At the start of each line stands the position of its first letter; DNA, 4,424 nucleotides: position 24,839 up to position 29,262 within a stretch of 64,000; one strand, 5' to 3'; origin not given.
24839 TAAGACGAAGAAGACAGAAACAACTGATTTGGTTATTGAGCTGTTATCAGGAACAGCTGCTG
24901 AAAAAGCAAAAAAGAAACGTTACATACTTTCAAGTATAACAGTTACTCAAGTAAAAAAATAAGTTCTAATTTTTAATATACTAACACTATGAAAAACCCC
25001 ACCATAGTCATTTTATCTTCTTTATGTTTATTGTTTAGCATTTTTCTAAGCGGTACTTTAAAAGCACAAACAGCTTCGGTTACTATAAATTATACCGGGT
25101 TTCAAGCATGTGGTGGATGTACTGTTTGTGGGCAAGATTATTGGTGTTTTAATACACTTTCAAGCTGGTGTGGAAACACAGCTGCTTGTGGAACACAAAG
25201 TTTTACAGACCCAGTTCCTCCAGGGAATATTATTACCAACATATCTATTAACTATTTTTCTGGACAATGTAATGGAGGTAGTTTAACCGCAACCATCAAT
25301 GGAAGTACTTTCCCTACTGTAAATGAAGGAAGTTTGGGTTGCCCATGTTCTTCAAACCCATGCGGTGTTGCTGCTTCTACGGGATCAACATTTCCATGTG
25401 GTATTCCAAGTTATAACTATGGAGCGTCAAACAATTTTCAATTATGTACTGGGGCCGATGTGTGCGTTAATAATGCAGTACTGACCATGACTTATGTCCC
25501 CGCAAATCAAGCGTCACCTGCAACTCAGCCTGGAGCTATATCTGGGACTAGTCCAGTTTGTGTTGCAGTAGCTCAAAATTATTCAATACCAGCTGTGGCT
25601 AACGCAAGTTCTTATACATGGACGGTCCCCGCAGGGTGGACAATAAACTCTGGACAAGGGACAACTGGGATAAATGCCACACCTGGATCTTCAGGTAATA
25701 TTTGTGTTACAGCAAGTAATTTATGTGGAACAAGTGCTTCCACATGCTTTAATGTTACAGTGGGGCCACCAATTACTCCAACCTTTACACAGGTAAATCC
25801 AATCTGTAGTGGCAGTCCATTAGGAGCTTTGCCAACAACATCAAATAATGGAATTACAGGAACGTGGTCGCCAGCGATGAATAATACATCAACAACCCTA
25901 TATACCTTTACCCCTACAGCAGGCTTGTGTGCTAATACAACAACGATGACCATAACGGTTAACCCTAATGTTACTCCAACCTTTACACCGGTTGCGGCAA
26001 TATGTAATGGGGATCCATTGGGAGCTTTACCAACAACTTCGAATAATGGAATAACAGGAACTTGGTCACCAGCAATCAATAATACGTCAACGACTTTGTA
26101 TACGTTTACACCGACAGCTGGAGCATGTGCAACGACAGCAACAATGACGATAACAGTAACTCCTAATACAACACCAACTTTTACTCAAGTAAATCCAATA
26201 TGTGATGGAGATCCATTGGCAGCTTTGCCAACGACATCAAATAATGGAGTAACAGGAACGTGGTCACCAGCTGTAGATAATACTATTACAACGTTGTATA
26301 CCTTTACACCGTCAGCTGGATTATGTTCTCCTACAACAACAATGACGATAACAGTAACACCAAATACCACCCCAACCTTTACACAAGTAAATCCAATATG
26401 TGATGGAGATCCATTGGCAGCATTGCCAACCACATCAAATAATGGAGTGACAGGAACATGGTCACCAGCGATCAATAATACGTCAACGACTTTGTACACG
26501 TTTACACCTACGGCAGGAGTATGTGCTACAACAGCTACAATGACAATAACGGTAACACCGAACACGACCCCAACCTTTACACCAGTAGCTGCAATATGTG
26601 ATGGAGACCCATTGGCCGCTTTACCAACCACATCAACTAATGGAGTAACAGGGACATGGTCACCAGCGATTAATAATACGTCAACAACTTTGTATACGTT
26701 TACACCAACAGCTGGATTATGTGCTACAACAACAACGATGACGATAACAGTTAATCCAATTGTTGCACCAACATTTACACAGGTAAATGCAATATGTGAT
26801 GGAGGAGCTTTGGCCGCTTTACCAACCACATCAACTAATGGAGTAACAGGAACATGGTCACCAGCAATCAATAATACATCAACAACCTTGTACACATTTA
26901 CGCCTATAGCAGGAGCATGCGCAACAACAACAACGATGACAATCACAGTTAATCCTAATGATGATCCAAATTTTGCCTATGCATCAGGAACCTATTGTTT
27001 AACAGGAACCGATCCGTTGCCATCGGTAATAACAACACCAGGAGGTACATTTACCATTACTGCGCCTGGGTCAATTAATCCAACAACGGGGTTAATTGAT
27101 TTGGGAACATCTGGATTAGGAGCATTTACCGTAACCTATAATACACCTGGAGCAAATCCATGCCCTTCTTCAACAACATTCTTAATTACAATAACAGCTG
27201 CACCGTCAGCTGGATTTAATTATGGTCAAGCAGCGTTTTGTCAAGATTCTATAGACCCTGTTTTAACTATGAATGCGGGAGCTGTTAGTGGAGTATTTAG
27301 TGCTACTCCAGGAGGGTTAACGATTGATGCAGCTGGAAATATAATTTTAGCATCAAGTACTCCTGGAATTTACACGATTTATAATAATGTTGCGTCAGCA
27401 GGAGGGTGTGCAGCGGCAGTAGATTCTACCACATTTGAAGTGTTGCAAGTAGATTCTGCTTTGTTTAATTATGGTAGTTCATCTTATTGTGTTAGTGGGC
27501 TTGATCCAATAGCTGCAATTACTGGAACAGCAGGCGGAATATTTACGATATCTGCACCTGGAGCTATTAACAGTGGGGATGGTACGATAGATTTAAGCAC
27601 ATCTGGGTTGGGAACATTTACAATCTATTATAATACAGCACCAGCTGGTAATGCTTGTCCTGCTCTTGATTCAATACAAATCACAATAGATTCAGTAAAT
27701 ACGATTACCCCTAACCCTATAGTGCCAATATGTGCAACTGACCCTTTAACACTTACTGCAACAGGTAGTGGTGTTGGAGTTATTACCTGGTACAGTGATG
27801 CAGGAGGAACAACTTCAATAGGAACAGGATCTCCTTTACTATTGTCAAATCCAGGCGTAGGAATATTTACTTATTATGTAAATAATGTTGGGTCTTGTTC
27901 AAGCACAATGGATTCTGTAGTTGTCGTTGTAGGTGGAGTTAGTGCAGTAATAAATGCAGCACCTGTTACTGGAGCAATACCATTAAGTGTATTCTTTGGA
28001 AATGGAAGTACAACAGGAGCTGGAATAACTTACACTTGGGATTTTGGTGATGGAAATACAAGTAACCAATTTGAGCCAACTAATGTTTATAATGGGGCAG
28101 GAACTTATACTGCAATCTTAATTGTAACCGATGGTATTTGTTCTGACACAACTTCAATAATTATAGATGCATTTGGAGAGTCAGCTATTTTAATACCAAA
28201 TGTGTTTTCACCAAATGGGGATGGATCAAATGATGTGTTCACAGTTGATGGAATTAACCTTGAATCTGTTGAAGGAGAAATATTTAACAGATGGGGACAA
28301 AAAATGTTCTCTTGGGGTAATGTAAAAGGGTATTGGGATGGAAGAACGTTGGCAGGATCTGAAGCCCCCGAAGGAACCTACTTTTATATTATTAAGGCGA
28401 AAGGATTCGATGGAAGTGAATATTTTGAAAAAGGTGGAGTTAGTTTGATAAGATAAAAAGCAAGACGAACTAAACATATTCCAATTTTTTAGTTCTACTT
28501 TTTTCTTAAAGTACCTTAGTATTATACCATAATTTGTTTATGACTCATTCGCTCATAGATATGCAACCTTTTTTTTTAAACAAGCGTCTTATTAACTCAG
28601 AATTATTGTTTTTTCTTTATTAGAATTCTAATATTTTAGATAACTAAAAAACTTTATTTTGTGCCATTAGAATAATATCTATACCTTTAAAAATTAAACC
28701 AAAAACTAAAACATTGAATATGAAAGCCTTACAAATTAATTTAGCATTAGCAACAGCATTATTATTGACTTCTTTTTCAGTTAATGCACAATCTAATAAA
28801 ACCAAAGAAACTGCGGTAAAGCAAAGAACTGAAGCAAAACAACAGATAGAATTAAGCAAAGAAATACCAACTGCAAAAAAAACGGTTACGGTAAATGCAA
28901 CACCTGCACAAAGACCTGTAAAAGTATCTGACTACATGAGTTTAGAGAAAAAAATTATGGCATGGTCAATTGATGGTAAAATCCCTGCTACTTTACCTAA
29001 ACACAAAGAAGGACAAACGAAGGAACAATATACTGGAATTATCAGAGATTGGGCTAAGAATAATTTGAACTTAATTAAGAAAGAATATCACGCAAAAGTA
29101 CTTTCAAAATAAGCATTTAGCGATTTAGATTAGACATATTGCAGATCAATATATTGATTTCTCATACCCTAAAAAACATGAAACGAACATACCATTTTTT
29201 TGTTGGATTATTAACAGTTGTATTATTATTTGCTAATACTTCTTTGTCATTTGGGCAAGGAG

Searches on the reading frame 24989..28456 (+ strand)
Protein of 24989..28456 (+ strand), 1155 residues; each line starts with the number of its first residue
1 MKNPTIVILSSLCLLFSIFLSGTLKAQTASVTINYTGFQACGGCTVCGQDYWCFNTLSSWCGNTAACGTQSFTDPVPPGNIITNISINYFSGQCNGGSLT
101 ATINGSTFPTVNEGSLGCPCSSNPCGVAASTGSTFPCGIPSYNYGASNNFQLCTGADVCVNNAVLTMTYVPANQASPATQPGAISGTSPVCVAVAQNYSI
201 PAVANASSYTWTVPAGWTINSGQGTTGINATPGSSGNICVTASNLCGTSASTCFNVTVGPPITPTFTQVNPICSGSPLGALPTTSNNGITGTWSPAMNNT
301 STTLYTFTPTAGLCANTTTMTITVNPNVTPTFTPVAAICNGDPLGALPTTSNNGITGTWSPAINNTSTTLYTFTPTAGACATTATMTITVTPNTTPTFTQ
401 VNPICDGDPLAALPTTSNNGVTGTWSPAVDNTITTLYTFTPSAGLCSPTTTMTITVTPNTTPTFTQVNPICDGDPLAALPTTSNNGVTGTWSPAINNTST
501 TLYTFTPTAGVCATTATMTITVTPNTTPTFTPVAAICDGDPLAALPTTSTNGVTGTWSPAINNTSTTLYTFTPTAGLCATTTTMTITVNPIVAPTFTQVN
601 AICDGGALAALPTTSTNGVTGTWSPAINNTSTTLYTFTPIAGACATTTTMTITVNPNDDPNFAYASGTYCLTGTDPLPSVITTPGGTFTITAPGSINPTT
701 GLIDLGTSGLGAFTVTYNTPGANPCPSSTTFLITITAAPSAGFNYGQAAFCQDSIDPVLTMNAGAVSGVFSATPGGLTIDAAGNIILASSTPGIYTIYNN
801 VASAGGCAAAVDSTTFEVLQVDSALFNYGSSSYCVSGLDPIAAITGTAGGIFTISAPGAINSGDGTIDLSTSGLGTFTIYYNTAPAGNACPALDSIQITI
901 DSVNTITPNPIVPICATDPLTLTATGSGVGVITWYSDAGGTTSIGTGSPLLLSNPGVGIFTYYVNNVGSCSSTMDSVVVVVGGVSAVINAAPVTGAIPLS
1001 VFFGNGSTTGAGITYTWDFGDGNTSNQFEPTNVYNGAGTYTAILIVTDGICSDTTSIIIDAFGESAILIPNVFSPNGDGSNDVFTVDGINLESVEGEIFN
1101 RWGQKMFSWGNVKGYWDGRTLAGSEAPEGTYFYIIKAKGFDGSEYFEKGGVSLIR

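Call 5: search_protein_families(library=pfam, proteins=[window:24989-28456:+], max_evalue=0.01)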
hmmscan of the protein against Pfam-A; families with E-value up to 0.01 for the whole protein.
window:24989-28456:+ (1155 aa): 5 families
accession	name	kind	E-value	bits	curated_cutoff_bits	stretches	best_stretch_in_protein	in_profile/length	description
PF19408.5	PKD_6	-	1.5e-22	80.2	25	1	178-256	2-82/82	PKD-like domain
PF13585.12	CHU_C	-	1.7e-20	73.4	27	1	1068-1139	2-74/86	CHU_C Type IX secretion signal domain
PF18911.6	PKD_4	-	2.8e-11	43.8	27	1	1008-1050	30-72/85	PKD domain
PF00801.26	PKD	-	7.3e-08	32.7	23.5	1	994-1057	10-76/80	PKD domain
PF24507.1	Ig_CFAP65_4th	-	0.00072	20.4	27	0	435-457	23-45/76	CFAP65, fourth Ig-like domain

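Call 79: search_protein_families(library=ncbifam, proteins=[window:24989-28456:+], max_evalue=0.01)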
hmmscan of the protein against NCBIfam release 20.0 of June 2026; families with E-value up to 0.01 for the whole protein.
window:24989-28456:+ (1155 aa): 1 family
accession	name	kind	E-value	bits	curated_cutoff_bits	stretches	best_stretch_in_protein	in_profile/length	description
TIGR04131.1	Bac_Flav_CTERM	domain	9.7e-12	44.9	35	1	1069-1139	3-73/85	T9SS type B sorting domain-containing protein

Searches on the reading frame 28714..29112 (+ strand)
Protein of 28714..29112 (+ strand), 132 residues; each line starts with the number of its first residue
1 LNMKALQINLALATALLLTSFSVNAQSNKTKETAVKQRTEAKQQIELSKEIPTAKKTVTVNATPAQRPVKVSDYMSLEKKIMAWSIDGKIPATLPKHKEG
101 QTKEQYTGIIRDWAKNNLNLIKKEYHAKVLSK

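Call 58: search_protein_families(library=pfam, proteins=[window:28714-29109:+], max_evalue=0.001)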
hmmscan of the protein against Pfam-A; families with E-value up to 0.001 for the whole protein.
seq(132 aa): 0 families

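Call 79: search_protein_families(library=ncbifam, proteins=[window:28714-29112:+], max_evalue=0.01)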
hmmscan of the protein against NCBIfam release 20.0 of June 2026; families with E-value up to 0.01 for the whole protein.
window:28714-29112:+ (132 aa): 0 families
